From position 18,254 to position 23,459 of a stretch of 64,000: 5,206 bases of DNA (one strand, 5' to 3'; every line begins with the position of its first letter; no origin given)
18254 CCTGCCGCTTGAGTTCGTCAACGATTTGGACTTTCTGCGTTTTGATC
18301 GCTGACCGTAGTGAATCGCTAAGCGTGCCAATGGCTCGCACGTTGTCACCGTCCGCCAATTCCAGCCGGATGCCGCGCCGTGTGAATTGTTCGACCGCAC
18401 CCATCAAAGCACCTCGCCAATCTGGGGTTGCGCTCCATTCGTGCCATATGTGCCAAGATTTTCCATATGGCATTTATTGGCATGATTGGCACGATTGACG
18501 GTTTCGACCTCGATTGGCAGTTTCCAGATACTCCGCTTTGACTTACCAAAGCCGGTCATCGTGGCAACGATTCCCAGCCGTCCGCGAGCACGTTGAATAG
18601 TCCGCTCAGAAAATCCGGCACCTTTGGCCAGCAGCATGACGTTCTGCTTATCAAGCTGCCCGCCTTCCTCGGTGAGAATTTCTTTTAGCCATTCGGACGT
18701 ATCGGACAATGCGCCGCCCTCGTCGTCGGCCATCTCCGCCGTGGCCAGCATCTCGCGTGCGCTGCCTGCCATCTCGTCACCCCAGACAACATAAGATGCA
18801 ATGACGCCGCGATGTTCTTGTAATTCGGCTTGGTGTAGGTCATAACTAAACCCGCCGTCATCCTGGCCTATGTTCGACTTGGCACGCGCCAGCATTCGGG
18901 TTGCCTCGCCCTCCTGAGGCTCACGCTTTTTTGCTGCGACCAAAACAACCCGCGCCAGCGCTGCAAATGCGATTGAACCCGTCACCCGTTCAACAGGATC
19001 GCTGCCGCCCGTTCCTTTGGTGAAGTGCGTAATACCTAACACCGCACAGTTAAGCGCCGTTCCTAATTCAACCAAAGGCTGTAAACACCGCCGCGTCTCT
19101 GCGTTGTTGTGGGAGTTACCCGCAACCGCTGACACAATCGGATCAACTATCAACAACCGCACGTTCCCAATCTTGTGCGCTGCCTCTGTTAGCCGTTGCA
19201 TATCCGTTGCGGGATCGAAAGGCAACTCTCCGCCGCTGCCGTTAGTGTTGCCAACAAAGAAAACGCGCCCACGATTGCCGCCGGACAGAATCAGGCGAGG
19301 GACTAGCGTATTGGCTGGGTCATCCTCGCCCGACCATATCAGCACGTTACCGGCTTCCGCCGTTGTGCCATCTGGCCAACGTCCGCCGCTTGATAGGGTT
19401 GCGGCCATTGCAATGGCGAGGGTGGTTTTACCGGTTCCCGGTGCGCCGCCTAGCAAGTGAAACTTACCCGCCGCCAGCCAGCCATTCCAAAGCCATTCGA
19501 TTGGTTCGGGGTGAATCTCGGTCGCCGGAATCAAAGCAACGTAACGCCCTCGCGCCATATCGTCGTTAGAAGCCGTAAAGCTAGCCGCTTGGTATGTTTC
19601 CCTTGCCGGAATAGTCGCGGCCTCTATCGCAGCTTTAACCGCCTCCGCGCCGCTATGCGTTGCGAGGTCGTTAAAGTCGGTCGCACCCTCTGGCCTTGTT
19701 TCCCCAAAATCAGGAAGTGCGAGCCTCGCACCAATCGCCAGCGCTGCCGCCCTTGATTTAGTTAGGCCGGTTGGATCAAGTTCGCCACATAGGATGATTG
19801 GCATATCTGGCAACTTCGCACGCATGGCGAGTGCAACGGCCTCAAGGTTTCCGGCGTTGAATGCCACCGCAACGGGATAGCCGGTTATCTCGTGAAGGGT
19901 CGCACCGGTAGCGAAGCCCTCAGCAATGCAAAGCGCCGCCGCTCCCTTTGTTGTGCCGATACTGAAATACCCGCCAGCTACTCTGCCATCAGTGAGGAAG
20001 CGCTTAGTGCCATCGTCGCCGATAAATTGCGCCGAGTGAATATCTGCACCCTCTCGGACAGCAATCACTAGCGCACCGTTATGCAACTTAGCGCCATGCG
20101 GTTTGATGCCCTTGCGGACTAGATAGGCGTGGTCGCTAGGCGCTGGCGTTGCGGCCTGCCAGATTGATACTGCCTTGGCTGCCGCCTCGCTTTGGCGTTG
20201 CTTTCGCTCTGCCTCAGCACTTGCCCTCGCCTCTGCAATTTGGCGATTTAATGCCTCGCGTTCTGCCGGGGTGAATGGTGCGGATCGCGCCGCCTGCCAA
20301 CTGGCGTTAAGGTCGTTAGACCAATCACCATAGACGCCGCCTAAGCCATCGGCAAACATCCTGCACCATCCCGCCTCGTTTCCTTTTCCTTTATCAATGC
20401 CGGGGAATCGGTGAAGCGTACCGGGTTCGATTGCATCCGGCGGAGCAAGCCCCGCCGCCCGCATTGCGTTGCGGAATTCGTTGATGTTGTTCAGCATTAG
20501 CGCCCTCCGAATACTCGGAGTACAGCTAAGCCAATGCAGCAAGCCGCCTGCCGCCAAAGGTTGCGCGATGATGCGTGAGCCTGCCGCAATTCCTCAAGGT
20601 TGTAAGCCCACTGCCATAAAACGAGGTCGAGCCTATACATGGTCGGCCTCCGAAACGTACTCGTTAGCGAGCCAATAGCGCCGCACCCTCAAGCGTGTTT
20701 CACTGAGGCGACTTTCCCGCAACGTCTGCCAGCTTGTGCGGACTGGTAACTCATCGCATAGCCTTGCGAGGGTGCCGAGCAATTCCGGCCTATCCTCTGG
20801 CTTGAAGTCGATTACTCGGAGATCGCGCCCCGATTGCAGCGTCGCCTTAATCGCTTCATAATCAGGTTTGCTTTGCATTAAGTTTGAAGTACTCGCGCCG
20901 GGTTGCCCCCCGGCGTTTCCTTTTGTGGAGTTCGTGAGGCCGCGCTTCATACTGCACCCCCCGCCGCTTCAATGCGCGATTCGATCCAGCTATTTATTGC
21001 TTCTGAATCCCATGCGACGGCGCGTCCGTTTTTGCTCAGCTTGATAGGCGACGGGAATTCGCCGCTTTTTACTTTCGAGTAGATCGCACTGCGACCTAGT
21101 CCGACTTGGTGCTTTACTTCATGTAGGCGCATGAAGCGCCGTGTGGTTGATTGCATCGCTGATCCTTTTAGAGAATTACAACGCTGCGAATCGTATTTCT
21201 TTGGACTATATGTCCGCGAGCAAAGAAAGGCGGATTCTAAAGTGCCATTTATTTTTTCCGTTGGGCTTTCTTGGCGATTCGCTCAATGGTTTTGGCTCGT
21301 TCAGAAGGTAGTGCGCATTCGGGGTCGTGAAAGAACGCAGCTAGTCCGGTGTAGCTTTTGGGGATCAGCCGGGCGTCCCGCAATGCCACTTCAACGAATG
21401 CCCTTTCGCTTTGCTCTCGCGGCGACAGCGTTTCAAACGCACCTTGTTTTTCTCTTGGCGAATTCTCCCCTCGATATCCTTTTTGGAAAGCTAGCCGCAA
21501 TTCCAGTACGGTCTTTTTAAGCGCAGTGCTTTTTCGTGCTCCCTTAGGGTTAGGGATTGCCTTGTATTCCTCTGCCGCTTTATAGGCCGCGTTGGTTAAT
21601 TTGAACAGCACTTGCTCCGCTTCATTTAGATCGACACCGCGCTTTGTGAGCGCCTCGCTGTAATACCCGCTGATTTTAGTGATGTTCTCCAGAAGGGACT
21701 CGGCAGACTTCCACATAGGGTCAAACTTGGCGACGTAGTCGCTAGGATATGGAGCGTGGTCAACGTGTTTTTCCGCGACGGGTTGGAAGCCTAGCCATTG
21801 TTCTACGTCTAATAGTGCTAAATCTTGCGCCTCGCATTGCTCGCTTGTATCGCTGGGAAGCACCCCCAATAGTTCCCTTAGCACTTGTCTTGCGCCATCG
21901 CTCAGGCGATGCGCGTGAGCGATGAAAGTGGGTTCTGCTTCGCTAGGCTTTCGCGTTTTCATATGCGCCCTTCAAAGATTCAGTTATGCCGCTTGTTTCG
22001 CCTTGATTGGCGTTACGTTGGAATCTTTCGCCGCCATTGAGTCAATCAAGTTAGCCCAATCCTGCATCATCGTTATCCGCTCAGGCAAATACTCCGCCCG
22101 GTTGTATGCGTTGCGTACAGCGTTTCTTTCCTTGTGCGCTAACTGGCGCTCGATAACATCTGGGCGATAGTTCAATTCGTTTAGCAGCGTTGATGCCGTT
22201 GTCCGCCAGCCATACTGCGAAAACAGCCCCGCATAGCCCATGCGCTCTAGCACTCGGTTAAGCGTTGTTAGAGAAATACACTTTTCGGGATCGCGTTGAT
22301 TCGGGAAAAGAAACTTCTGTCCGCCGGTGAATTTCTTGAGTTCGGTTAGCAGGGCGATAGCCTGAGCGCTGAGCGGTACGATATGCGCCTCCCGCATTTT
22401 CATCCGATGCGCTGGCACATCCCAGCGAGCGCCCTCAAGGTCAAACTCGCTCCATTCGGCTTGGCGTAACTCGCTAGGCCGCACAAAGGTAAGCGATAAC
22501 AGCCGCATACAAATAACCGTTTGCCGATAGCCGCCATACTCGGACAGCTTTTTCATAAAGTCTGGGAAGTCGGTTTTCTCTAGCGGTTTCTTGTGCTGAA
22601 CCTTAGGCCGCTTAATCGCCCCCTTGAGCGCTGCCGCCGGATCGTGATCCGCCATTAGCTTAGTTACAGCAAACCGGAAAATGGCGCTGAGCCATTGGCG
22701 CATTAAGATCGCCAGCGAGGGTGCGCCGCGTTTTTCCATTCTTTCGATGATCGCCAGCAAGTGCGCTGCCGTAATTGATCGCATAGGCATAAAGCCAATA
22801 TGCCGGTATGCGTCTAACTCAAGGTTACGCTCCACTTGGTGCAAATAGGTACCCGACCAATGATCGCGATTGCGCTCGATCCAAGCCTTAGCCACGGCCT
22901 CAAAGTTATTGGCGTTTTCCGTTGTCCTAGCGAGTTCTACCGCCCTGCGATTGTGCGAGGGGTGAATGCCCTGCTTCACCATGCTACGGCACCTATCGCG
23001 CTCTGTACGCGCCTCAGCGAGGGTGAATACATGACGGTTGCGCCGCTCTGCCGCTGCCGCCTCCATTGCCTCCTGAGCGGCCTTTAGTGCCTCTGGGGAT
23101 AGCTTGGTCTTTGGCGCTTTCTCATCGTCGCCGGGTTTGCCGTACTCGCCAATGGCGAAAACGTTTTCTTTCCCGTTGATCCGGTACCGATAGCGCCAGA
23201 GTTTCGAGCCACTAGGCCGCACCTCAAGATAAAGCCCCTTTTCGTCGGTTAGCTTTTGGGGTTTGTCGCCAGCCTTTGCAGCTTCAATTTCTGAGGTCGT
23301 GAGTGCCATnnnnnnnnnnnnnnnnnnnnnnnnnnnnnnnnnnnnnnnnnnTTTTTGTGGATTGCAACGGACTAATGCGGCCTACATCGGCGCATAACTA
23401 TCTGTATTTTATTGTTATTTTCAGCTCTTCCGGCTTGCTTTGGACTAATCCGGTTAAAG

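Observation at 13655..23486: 9.8-kb int/alpA/primase element inserted into the first codons of trpG, splitting the trp operon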

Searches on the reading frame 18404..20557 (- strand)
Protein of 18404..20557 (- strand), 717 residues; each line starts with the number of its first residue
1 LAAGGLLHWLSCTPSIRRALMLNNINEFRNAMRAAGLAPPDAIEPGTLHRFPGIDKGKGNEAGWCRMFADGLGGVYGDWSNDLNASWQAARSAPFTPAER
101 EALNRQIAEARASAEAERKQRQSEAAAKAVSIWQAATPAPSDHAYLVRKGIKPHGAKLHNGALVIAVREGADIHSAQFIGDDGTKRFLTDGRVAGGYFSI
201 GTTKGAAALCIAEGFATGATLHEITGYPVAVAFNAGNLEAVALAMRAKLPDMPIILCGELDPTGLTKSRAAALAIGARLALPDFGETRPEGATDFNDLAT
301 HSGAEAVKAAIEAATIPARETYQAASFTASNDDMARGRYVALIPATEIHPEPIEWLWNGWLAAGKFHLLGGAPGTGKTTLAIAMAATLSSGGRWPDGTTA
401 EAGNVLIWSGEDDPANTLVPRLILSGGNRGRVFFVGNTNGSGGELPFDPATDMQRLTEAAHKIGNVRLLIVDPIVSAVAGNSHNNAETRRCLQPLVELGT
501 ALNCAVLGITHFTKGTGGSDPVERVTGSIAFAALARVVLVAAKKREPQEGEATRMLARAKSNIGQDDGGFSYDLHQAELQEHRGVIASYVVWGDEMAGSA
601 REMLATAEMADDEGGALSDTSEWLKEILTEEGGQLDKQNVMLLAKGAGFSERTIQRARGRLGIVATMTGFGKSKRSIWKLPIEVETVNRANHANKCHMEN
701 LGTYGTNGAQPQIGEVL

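Call 8: search_protein_families(library=pfam, proteins=[window:18404-20557:-], max_evalue=0.01)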
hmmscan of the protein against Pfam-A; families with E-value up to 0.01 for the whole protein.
window:18404-20557:- (717 aa): 5 families
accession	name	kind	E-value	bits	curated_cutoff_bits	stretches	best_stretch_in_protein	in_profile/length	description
PF13481.12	AAA_25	-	9.8e-35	120.4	27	1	349-516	18-194/195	AAA domain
PF13362.12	Toprim_3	-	4.6e-08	33.8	27.2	1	209-304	2-94/95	Toprim domain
PF13662.12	Toprim_4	-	0.00013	22.6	25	1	209-269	3-68/85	Toprim domain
PF03796.21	DnaB_C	-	0.0025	17.7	27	1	361-473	16-109/255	DnaB-like helicase C terminal domain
PF06745.19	ATPase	-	0.0042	16.9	26.6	0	358-382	13-37/231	KaiC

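Call 32: search_protein_families(library=phrogs, proteins=[window:18404-20557:-], max_evalue=0.01)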
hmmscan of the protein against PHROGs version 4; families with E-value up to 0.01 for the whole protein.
window:18404-20557:- (717 aa): 19 families
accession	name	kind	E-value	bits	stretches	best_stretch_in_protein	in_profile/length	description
phrog_2249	-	DNA, RNA and nucleotide metabolism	7.1e-63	214.5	1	54-335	47-340/802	DNA primase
phrog_35358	-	DNA, RNA and nucleotide metabolism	1.1e-36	127.2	1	25-318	8-364/968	DNA primase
phrog_510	-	DNA, RNA and nucleotide metabolism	1.1e-23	84.9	1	108-325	110-371/667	DNA primase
phrog_4913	-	DNA, RNA and nucleotide metabolism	2.5e-16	59.7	1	84-314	121-378/1290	replication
phrog_25777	-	DNA, RNA and nucleotide metabolism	6.6e-15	55.2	1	159-320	196-358/907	DNA primase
phrog_239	-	DNA, RNA and nucleotide metabolism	1.3e-13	51.8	2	290-418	287-403/801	DNA primase/helicase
phrog_3123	-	unknown function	6e-12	45.9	1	346-548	323-543/583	-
phrog_906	-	DNA, RNA and nucleotide metabolism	4.3e-11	43.3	1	328-546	492-702/872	DNA polymerase/primase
phrog_2597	-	DNA, RNA and nucleotide metabolism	5.9e-08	32.7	1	353-532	356-535/747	DNA primase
phrog_30286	-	unknown function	2.5e-07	30.4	1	348-554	98-308/590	-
phrog_243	-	DNA, RNA and nucleotide metabolism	2.1e-06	27.9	0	363-422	34-79/273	DnaB-like replicative helicase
phrog_25693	-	unknown function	5.6e-06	26.2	0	346-413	34-100/405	-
phrog_25488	-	unknown function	6.2e-05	23.8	1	621-680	138-195/197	-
phrog_19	-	DNA, RNA and nucleotide metabolism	0.00014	21.8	1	361-428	350-406/621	DnaB-like replicative helicase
phrog_10342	-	DNA, RNA and nucleotide metabolism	0.00089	20.4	1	620-703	7-88/130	DNA binding protein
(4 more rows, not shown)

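Call 33: search_protein_families(library=padloc, proteins=[window:18404-20557:-], max_evalue=0.01)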
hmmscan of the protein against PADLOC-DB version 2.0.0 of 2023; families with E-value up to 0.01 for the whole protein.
window:18404-20557:- (717 aa): 1 family
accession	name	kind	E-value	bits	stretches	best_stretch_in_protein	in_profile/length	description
PDLC04140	mad8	-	0.00015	19.3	1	362-414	25-69/314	mads_8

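Call 59: search_protein_families(library=ncbifam, proteins=[window:18404-20557:-], max_evalue=0.00001)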
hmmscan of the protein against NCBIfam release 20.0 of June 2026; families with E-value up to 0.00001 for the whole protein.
window:18404-20557:- (717 aa): 0 families

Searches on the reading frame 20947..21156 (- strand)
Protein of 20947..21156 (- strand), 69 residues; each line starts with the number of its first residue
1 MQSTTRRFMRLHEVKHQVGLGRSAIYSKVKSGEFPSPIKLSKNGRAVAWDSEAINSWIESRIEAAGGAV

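Call 8: search_protein_families(library=pfam, proteins=[window:20947-21156:-], max_evalue=0.01)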
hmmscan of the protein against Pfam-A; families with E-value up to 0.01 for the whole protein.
window:20947-21156:- (69 aa): 2 families
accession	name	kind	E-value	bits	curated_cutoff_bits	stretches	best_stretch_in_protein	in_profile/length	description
PF05930.18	Phage_AlpA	-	1.9e-14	53.7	21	1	7-58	2-51/51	Prophage CP4-57 regulatory protein (AlpA)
PF12728.13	HTH_17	-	0.0018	18.9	27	1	16-61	9-50/51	Helix-turn-helix domain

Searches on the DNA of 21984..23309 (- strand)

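Call 102: search_dna_similar(query=L013:9800-11188:+, collection=ecoli_genomes, mode=distant, max_rows=15)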
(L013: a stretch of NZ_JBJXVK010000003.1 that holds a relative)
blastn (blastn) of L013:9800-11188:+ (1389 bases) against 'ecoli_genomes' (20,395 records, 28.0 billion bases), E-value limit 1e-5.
No match.
